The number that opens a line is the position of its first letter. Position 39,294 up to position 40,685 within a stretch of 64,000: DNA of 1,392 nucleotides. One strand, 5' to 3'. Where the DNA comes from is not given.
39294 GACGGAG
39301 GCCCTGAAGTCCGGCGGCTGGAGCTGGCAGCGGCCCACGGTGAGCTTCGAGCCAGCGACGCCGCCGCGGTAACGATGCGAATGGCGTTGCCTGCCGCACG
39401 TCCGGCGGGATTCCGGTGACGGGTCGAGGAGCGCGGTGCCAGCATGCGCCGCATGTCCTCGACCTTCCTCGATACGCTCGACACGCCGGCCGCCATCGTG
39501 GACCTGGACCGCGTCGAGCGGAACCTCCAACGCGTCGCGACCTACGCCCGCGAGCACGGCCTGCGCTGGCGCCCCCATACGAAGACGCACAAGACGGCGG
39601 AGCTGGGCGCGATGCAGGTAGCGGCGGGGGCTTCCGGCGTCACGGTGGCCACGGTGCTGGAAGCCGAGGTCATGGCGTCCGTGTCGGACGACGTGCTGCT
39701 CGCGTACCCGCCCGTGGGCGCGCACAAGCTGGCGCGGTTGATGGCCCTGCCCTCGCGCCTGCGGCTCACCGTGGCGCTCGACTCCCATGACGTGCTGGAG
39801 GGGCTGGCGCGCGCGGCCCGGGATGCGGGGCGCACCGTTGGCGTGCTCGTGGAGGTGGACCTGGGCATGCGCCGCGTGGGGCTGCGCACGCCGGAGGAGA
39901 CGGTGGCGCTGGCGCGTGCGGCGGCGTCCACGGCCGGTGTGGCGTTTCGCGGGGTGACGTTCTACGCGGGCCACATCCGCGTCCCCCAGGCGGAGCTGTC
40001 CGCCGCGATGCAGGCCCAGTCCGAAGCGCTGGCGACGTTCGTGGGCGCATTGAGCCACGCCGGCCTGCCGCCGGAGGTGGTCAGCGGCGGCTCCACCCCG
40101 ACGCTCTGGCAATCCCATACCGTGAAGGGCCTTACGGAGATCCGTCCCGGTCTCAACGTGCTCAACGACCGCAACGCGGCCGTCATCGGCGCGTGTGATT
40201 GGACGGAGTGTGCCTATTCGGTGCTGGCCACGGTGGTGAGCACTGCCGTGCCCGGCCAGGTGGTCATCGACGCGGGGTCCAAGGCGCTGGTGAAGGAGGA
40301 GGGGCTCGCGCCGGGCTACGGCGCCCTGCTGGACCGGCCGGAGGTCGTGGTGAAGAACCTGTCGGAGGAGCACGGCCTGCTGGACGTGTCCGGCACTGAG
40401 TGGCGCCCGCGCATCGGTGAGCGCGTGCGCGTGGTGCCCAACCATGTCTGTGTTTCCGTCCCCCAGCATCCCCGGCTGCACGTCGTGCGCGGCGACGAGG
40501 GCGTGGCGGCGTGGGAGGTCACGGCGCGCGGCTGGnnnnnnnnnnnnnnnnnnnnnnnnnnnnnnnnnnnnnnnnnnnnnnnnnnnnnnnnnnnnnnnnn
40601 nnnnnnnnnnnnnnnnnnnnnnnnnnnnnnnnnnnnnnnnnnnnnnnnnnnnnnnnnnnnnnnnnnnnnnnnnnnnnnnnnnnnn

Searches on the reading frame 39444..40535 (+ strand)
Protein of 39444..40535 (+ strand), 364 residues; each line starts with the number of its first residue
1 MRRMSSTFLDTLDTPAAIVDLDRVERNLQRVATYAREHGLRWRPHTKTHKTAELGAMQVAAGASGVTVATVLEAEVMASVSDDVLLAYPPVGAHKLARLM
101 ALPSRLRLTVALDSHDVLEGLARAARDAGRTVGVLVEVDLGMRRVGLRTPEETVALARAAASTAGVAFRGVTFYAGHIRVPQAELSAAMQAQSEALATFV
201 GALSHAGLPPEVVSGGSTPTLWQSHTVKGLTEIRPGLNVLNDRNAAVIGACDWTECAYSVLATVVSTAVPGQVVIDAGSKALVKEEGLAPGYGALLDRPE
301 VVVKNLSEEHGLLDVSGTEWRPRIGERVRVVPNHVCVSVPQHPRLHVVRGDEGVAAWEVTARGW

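Call 35: search_protein_families(library=ncbifam, proteins=[window:39444-40535:+], max_evalue=0.01)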
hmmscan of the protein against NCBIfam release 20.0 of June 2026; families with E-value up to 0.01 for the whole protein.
window:39444-40535:+ (364 aa): 2 families
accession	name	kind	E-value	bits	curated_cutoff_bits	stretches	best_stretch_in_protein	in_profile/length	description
NF045642.2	HdxyAspAldBhcC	equivalog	4.3e-53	180.8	690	1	11-363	26-384/387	3-hydroxy-D-aspartate aldolase BhcC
TIGR00492.1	alr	equivalog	1.3e-07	30.9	168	1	56-237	47-220/369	alanine racemase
